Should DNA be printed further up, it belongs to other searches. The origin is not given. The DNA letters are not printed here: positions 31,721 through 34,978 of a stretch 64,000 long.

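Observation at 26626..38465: Sigma54/two-component-controlled periplasmic type II molybdoenzyme locus with unassignable substrate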

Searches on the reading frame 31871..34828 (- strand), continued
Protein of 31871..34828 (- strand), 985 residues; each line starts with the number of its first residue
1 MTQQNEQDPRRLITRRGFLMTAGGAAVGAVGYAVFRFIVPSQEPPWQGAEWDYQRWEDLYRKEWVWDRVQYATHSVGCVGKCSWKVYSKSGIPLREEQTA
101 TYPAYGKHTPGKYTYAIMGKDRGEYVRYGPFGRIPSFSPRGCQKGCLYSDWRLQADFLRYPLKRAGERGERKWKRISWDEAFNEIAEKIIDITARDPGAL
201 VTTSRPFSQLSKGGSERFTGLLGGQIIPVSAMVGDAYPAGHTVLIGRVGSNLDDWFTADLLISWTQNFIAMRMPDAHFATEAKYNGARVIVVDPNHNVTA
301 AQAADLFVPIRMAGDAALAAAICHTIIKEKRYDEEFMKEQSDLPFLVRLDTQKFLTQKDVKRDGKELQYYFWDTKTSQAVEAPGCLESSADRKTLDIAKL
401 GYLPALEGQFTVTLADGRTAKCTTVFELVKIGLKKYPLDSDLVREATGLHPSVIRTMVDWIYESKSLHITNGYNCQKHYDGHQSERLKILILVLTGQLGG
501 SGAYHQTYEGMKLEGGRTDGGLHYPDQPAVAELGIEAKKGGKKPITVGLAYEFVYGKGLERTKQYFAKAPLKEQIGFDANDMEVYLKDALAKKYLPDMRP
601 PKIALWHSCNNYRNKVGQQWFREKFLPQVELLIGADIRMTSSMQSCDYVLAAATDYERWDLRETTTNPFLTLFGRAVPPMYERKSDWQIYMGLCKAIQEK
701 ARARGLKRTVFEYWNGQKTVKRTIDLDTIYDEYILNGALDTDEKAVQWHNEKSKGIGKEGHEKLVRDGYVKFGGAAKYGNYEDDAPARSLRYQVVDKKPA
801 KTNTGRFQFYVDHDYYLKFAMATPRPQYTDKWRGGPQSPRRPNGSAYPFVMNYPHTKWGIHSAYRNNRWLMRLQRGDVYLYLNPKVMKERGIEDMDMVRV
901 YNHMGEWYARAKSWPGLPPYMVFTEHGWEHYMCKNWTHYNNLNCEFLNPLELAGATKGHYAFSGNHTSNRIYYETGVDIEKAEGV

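Call 49: search_protein_representatives(protein=window:31871-34828:-)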
Query: 985 residues. Proteins with E-value up to 0.001 (for the whole library): 4999; up to 1e-10: 1714; up to 1e-30: 258. The best 150 are listed.
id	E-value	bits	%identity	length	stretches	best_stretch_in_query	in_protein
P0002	0.0e+00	1847.6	79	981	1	14-984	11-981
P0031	2.7e-246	837.0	48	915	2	134-982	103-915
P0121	2.7e-147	509.3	38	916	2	133-982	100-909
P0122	2.8e-125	436.4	35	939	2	133-960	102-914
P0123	1.4e-124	434.1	36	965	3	133-512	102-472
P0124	3.3e-124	432.8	35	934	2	134-984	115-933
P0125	2.1e-122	426.9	36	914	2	128-964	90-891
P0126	8.7e-122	424.8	36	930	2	44-515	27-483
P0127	3.8e-121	422.7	35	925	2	125-978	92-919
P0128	1.2e-120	421.1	34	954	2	134-968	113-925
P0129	3.6e-120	419.5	36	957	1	14-982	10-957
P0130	1.5e-119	417.4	36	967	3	133-503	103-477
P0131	2.5e-119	416.7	35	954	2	131-981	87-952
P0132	2.9e-119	416.5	33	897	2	134-962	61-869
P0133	3.9e-116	406.1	35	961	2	134-955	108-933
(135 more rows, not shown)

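Call 58: search_protein_families(library=ncbifam, proteins=[L004:2371-3333:+, L020:119-1015:+, L023:888-1787:+, L020:1002-2798:+, L023:6553-7728:+], max_evalue=0.001)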
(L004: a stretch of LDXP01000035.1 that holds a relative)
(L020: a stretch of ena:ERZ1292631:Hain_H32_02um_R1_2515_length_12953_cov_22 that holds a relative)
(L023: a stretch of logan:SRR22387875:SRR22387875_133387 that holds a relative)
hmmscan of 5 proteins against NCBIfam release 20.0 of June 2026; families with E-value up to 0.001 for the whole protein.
L004:2371-3333:+ (320 aa): 3 families
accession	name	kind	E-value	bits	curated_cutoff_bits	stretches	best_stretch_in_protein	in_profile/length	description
TIGR01098.1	3A0109s03R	subfamily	5.3e-24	85.1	112.05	1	74-290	30-253/253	phosphate/phosphite/phosphonate ABC transporter substrate-binding protein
TIGR03431.1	PhnD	equivalog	2e-17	63.5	261.1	1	76-299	28-258/288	phosphonate ABC transporter substrate-binding protein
TIGR04553.1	ABC_peri_selen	hypoth_equivalog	5e-10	39.2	250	1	87-308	12-244/266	putative selenate ABC transporter substrate-binding protein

L020:119-1015:+ (298 aa): 5 families
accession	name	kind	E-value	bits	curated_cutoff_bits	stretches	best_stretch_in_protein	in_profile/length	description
TIGR01098.1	3A0109s03R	subfamily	2.9e-40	138.4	112.05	1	1-248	1-252/253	phosphate/phosphite/phosphonate ABC transporter substrate-binding protein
TIGR03431.1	PhnD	equivalog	2.1e-38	132.4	261.1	1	10-286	7-286/288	phosphonate ABC transporter substrate-binding protein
TIGR04553.1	ABC_peri_selen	hypoth_equivalog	1.5e-21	76.9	250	1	38-282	2-258/266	putative selenate ABC transporter substrate-binding protein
NF049985.1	SBP_like_Rv1680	exception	1.3e-07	31.5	400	1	58-175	21-136/268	Rv1680 family SBP-like protein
NF011068.0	PRK14498.1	equivalog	1.1e-05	23.8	534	1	128-228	503-603/647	molybdopterin biosynthesis protein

L023:888-1787:+ (299 aa): 4 families
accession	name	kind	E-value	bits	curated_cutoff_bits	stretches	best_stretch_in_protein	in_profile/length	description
TIGR01098.1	3A0109s03R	subfamily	3.2e-36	125.1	112.05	1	9-247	9-253/253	phosphate/phosphite/phosphonate ABC transporter substrate-binding protein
TIGR03431.1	PhnD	equivalog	3.2e-33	115.4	261.1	1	30-285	21-284/288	phosphonate ABC transporter substrate-binding protein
TIGR04553.1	ABC_peri_selen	hypoth_equivalog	1.4e-17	63.9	250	1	37-281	3-256/266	putative selenate ABC transporter substrate-binding protein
NF049985.1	SBP_like_Rv1680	exception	8.9e-08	32.1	400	1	55-174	20-137/268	Rv1680 family SBP-like protein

L020:1002-2798:+ (598 aa): 89 families (the best 25 are shown)
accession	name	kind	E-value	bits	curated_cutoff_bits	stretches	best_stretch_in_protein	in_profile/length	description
NF008468.0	PRK11360.1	equivalog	6.5e-88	295.6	646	1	122-592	141-608/616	two-component system sensor histidine kinase AtoS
NF007688.0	PRK10364.1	equivalog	2.5e-59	201.2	479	1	364-593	223-452/460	two-component system sensor histidine kinase ZraS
NF033092.0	HK_WalK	equivalog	1.2e-54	185.9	725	1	8-592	2-594/594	cell wall metabolism sensor histidine kinase WalK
NF010411.0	PRK13837.1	equivalog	1.4e-53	182.1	647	1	355-593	424-676/828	two-component system VirA-like sensor kinase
NF046020.1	HisKinCckABruc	equivalog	3.8e-52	177.3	1000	1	355-592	454-707/868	cell cycle histidine kinase CckA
NF052574.1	HisKinEspCMyxo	equivalog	1.8e-49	168.6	1200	1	270-591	305-636/785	serine histidine kinase EspC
NF046044.1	PnpS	equivalog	2.3e-48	165.1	400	1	232-591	34-390/390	two-component system histidine kinase PnpS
NF010076.0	PRK13557.1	subfamily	3.5e-46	157.7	631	1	331-592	111-394/540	histidine kinase famiy protein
NF038348.1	T2SS_HK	subfamily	4e-45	154.3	450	2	424-592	406-573/574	histidine kinase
NF052573.1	HisKinEspAMyxo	equivalog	2.4e-44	151.5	1400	1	258-590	259-609/755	serine histidine kinase EspA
NF047497.1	HK_LIC_12097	equivalog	1.9e-43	148.6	500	1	254-592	12-366/367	LIC_12097 family sensor histidine kinase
NF046026.1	HisKinCckACaul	equivalog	6.6e-43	146.8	1000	1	360-593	281-533/678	cell cycle histidine kinase CckA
NF053867.1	SprKinKinDBac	equivalog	7e-42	143.5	775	1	374-592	279-497/500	sporulation kinase KinD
NF047466.1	hybrid_RR_LvrB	exception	3.1e-40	138.5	500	1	367-592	138-376/377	hybrid histidine kinase/response regulator LvrB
NF008302.0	PRK11091.1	equivalog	4.3e-36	124.4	838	1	260-592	162-505/779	aerobic respiration two-component sensor histidine kinase ArcB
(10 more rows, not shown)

L023:6553-7728:+ (391 aa): 1 family
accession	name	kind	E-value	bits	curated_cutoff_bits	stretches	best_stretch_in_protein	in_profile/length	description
NF040900.1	porin_ExtI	equivalog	6.5e-19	68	150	2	246-377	258-391/403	selenite/tellurite reduction operon porin ExtI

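Call 61: search_solved_structures(query=L020:119-1015:+, max_evalue=0.01, show_alignments=1)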
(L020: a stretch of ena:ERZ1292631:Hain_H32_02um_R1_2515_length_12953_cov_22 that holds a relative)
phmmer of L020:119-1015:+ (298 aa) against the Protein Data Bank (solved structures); distinct sequences matched with E-value up to 0.01: 17.
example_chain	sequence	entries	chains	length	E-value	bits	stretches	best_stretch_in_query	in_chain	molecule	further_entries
5o2j_A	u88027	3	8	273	3.4e-22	82.5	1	33-283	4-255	Probable phosphite transport system-binding protein PtxB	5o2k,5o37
5lv1_A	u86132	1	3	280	1.3e-21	80.6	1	38-283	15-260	PtxB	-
5jvb_A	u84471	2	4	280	3.2e-13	53.1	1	41-287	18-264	Phosphonate ABC transporter, periplasmic phosphonate-binding protein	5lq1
6esv_A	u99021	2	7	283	7.6e-13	51.8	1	36-202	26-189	Putative periplasmic phosphite-binding-like protein (Pbl) PtxB-like protein designated Aio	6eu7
6esk_A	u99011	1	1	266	8.3e-13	51.7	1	36-202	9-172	Putative periplasmic phosphite-binding-like protein (Pbl) PtxB-like protein designated Aio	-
6x6b_A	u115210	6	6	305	9.3e-13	51.5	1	42-281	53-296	ArrX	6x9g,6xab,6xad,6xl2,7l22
6ght_A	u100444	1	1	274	7.1e-12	48.6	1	39-279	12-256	Probable phosphite transport system-binding protein HtxB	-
6ghq_A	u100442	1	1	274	1.3e-11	47.8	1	39-278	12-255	Probable phosphite transport system-binding protein HtxB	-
6x8w_A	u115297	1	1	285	1.4e-11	47.7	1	42-281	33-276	ArrX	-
5me4_A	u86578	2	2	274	1.7e-11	47.4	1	39-277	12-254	Probable phosphite transport system-binding protein HtxB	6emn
8ed5_A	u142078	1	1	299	2.6e-11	46.8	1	37-202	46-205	Putative periplasmic phosphite-binding-like protein (Pbl) PtxB-like protein designated Aio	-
3n5l_A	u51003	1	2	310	5e-10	42.6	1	34-167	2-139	Binding protein component of ABC phosphonate transporter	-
3p7i_A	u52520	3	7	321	1e-09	41.6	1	34-249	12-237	PhnD, subunit of alkylphosphonate ABC transporter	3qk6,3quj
3s4u_A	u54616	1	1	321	6.7e-09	38.9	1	34-249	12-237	PhnD, subunit of alkylphosphonate ABC transporter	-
7s6g_A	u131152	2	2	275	1.4e-06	31.3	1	36-207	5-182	Phosphonate ABC type transporter/ substrate binding component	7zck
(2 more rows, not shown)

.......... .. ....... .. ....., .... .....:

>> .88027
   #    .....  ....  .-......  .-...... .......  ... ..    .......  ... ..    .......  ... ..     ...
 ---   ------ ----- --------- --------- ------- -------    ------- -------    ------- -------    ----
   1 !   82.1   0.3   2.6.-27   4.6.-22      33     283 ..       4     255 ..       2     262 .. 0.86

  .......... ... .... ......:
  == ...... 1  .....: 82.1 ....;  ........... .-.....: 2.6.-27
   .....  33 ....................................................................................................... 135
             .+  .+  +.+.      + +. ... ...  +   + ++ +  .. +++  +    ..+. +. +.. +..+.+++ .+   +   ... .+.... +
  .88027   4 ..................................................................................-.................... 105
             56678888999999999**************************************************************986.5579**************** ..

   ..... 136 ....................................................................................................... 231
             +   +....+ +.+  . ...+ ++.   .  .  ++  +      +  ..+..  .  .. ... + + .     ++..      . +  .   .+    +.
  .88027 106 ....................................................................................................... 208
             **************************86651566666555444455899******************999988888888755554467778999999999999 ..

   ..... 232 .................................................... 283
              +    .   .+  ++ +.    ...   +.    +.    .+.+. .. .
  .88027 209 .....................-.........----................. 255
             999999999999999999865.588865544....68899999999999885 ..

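Call 68: find_encoding_contigs(protein=P0022, flank=9000, max_places=2)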
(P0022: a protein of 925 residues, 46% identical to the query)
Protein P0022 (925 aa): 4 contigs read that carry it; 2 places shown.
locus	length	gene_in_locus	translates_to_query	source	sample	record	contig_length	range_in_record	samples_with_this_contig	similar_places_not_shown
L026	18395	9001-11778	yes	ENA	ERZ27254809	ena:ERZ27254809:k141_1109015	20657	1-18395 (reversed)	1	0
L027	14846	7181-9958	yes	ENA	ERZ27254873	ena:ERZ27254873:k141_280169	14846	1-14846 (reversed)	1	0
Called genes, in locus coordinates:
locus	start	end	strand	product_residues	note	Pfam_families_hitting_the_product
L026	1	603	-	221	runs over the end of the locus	PF13241:NAD_binding_7, PF14824:Sirohm_synth_M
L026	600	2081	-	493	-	PF17203:sCache_3_2 (faint), PF00672:HAMP, PF00512:HisKA, PF02518:HATPase_c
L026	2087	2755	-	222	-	PF02677:QueH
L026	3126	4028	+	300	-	PF12974:Phosphonate-bd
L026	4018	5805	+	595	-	PF17203:sCache_3_2 (weak), PF08448:PAS_4, PF13426:PAS_9, PF00512:HisKA, PF02518:HATPase_c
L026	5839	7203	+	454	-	PF00072:Response_reg, PF00158:Sigma54_activat, PF14532:Sigma54_activ_2, PF00004:AAA (weak), PF07728:AAA_5, PF25601:AAA_lid_14, PF02954:HTH_8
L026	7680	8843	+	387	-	PF07396:Porin_O_P, PF07642:BBP2 (weak), PF07396:Porin_O_P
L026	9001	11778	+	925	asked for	PF00384:Molybdopterin, PF01568:Molydop_binding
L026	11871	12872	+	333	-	PF12797:Fer4_2 (faint), PF13187:Fer4_9 (faint), PF13237:Fer4_10 (weak), PF13247:Fer4_11, PF12838:Fer4_7 (weak)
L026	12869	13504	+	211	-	PF02613:Nitrate_red_del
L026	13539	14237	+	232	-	PF09459:EB_dh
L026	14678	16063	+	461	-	PF01565:FAD_binding_4, PF02913:FAD-oxidase_C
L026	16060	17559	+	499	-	PF02446:Glyco_hydro_77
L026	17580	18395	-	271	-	?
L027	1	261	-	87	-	?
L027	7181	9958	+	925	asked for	PF00384:Molybdopterin, PF01568:Molydop_binding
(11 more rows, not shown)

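Call 69: find_encoding_contigs(protein=P0029, flank=9000, max_places=1)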
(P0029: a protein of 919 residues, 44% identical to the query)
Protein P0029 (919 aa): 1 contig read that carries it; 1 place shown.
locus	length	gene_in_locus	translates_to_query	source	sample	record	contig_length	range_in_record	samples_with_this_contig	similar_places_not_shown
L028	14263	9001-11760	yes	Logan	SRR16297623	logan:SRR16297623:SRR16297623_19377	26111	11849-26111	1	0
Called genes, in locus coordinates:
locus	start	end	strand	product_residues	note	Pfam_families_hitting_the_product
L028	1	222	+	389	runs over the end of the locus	PF12837:Fer4_6 (faint), PF13187:Fer4_9 (faint), PF00037:Fer4 (weak), PF12838:Fer4_7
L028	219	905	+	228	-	PF02613:Nitrate_red_del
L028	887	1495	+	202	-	PF14522:Cytochrome_C7 (faint), PF14537:Cytochrom_c3_2 (faint)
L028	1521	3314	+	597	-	PF13372:Alginate_exp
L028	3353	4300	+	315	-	PF04773:FecR (weak), PF00801:PKD, PF18911:PKD_4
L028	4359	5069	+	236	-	PF09699:Paired_CXXCH_1 (faint), PF13435:Cytochrome_C554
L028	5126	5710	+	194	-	PF03264:Cytochrom_NNT, PF14522:Cytochrome_C7 (faint), PF02085:Cytochrom_CIII (faint), PF14537:Cytochrom_c3_2 (faint), PF22113:Mtrc-MtrF_II-IV_dom (weak)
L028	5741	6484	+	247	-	PF00027:cNMP_binding, PF13545:HTH_Crp_2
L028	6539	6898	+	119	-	PF13467:RHH_4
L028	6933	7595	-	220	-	PF12840:HTH_20, PF01022:HTH_5, PF12802:MarR_2 (weak), PF00581:Rhodanese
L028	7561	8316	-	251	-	PF00027:cNMP_binding, PF13545:HTH_Crp_2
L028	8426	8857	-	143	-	PF01527:HTH_Tnp_1, PF13384:HTH_23, PF13518:HTH_28, PF13551:HTH_29, PF13565:HTH_32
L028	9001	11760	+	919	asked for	PF00384:Molybdopterin, PF01568:Molydop_binding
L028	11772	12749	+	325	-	PF12797:Fer4_2 (weak), PF12837:Fer4_6 (faint), PF13187:Fer4_9 (faint), PF14697:Fer4_21 (faint), PF13247:Fer4_11, PF12838:Fer4_7, PF13237:Fer4_10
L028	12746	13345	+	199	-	PF02613:Nitrate_red_del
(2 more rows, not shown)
